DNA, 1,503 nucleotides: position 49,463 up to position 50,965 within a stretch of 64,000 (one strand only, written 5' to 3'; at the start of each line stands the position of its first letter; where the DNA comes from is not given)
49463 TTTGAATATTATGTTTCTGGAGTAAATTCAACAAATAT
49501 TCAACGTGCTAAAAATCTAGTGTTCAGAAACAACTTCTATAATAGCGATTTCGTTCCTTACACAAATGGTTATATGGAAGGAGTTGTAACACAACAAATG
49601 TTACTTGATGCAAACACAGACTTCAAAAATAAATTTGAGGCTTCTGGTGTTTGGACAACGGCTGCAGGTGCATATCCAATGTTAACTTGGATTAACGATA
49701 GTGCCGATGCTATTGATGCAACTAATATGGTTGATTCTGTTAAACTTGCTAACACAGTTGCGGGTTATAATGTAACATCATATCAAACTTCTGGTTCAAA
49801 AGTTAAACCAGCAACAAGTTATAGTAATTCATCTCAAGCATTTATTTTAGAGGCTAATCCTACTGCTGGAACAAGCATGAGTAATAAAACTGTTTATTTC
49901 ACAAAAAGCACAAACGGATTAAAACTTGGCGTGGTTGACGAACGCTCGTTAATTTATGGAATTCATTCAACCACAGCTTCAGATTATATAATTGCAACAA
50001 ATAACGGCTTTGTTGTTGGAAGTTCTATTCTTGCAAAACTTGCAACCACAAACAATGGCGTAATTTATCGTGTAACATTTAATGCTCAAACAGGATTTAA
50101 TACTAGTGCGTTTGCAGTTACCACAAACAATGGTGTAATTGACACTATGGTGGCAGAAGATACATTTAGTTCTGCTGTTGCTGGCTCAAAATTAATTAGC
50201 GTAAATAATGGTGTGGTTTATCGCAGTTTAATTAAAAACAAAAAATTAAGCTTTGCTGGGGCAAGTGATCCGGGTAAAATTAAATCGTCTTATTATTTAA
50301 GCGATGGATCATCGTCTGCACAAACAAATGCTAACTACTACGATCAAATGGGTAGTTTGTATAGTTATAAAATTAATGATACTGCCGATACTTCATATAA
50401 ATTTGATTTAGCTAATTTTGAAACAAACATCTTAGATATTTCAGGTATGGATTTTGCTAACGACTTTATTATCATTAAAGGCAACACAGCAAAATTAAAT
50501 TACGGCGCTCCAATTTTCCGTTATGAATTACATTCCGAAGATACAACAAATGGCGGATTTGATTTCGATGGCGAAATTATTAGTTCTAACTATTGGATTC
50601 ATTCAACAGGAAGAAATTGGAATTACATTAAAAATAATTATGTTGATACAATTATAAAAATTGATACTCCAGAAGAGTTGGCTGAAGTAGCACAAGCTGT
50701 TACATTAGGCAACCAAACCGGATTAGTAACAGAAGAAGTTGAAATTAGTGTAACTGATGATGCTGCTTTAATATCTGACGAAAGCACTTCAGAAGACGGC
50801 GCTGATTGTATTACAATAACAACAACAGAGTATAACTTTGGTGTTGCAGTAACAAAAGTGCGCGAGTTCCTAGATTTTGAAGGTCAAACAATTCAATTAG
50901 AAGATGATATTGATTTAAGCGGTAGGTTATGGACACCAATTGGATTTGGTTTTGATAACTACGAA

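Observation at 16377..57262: Two adjacent giant surface-lipoprotein genes (5,956 and ~7,548 codons) fill 63% of the window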

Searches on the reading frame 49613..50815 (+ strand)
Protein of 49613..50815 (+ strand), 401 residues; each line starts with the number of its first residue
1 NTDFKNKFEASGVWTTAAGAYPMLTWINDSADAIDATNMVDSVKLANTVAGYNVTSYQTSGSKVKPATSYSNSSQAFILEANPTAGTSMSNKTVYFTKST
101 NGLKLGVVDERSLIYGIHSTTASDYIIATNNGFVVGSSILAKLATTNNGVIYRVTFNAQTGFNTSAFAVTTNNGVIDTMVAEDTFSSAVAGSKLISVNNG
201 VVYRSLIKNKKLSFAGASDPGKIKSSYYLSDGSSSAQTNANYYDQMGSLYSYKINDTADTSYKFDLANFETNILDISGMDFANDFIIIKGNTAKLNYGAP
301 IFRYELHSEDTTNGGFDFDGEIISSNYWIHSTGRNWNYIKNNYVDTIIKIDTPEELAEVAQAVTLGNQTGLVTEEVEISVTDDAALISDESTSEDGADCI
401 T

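Call 88: search_protein_families(library=pfam, proteins=[window:49613-50815:+], max_evalue=5)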
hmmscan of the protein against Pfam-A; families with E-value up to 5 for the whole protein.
window:49613-50815:+ (401 aa): 2 families
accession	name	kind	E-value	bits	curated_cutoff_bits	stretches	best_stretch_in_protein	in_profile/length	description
PF14684.11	Tricorn_C1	-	0.2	12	24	1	321-359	14-53/59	Tricorn protease C1 domain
PF21268.3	Helic-prim_T7_N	-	0.25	12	27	1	224-257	18-51/59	Bacteriophage T7 DNA helicase/primase, N-terminal a+b fold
